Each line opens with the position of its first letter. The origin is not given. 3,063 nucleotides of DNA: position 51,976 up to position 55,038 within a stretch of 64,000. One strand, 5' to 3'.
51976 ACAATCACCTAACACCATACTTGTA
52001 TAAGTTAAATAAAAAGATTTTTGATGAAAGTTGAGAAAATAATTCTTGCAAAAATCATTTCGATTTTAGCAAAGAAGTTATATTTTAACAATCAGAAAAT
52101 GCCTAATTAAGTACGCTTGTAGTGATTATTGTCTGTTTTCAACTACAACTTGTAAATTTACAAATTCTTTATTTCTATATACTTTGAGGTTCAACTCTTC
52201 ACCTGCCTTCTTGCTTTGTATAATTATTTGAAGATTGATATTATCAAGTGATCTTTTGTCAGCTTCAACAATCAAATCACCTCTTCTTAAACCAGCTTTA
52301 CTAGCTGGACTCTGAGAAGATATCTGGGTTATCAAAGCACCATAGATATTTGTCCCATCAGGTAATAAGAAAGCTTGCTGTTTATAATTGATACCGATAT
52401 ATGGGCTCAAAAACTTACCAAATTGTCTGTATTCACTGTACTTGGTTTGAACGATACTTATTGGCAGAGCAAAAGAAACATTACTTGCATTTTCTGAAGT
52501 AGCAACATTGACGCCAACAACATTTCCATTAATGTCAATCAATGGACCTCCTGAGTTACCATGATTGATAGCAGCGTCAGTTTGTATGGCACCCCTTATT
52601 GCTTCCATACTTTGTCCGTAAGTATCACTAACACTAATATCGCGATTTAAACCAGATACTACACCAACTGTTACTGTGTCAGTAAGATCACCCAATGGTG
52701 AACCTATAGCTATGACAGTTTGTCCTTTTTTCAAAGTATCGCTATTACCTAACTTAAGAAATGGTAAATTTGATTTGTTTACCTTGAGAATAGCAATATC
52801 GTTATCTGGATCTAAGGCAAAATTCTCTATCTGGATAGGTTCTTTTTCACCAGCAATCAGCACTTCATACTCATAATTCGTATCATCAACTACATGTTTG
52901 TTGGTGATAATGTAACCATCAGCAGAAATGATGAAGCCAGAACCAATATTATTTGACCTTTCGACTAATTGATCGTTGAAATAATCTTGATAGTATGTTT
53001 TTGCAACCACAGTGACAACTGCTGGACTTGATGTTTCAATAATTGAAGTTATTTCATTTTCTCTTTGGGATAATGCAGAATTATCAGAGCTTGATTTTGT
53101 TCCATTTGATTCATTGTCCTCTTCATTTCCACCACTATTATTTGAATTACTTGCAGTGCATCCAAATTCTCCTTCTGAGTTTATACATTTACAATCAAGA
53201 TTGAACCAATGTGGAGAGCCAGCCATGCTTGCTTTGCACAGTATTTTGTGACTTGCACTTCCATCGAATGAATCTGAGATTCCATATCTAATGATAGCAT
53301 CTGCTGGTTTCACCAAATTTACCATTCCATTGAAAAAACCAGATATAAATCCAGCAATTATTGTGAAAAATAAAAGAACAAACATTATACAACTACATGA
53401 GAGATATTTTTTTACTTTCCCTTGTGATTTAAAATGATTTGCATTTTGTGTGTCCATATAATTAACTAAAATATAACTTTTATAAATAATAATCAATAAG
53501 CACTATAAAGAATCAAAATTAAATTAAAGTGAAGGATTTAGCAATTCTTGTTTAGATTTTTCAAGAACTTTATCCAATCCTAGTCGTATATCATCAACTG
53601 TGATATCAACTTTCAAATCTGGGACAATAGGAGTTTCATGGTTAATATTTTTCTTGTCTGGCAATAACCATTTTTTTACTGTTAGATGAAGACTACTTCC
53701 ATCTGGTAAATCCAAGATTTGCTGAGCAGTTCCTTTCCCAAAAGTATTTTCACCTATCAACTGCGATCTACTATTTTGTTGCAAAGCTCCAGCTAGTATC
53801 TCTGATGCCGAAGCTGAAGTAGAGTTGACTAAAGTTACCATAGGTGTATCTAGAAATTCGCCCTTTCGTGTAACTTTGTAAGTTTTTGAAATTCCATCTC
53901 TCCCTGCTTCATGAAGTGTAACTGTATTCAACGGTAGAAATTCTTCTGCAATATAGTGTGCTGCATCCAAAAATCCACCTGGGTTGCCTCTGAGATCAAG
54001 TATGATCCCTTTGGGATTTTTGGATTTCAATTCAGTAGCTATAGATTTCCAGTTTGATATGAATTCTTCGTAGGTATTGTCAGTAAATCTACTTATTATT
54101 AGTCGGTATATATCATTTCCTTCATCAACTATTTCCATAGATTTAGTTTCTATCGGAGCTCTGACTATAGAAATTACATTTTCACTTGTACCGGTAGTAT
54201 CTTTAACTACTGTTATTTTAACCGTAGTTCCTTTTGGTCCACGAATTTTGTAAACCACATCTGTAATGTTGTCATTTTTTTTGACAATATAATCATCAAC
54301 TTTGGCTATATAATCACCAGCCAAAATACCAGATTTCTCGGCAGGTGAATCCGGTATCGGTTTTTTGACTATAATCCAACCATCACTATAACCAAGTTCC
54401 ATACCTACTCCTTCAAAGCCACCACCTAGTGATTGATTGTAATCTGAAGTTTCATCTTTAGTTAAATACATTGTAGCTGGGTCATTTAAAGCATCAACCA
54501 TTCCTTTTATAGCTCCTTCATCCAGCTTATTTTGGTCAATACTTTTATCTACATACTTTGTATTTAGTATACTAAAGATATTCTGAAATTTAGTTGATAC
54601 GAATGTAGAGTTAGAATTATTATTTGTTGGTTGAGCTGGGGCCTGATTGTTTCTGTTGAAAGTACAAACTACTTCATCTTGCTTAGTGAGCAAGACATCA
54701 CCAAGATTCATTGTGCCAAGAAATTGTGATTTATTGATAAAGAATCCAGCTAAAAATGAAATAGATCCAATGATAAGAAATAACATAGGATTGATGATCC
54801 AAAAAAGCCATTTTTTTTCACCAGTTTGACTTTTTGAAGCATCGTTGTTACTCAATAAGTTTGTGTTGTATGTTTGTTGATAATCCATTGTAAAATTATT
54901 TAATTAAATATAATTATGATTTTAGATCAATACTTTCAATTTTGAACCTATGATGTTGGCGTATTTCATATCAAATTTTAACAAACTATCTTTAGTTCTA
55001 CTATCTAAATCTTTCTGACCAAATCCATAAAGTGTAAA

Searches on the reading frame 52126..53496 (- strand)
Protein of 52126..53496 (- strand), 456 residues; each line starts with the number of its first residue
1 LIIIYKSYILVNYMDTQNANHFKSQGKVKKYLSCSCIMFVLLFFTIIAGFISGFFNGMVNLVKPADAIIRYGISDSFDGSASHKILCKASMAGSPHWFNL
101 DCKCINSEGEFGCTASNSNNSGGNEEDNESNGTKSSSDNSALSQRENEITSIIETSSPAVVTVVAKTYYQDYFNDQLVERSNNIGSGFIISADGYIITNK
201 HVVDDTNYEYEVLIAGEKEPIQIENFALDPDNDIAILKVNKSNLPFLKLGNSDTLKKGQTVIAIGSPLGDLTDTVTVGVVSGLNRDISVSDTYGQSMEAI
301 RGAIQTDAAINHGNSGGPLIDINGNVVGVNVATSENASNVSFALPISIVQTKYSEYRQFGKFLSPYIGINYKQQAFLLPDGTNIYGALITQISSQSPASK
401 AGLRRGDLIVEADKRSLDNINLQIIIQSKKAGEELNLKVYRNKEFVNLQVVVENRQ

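Call 20: search_protein_families(library=pfam, proteins=[window:52126-53496:-], max_evalue=0.01)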
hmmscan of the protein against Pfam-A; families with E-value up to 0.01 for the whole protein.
window:52126-53496:- (456 aa): 6 families
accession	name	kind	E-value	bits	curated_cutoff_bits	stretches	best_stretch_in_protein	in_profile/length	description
PF13365.12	Trypsin_2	-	2.7e-31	109.7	27.6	1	185-329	1-144/144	Trypsin-like peptidase domain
PF00089.32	Trypsin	-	9.7e-19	68.5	20.6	1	183-347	25-214/220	Trypsin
PF13180.12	PDZ_2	-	2.2e-11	44.3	27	1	365-450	1-78/80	PDZ domain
PF17820.7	PDZ_6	-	4e-07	30.1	27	1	389-441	2-54/54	PDZ domain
PF00595.29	PDZ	-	7.4e-07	29.9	23.2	1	384-439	24-80/81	PDZ domain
PF10459.15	Peptidase_S46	-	0.00069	18.8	22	0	297-331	617-651/698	Peptidase S46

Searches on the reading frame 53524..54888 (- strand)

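Call 20: search_protein_families(library=pfam, proteins=[window:53524-54888:-], max_evalue=0.01)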
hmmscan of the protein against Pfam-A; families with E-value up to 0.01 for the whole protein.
window:53524-54888:- (454 aa): 5 families
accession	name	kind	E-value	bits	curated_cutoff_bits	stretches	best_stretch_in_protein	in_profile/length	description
PF03572.23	Peptidase_S41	-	2.1e-40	138.4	24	1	266-427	8-165/165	Peptidase family S41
PF22694.1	CtpB_N-like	-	3.7e-12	46.9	27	1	82-145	23-84/85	Activating protease CtpB N-terminal domain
PF13180.12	PDZ_2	-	3.8e-09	37.1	27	1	166-232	8-72/80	PDZ domain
PF17820.7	PDZ_6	-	7.2e-09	35.7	27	1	173-228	1-53/54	PDZ domain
PF00595.29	PDZ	-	6.1e-05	23.7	23.2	1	157-227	13-80/81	PDZ domain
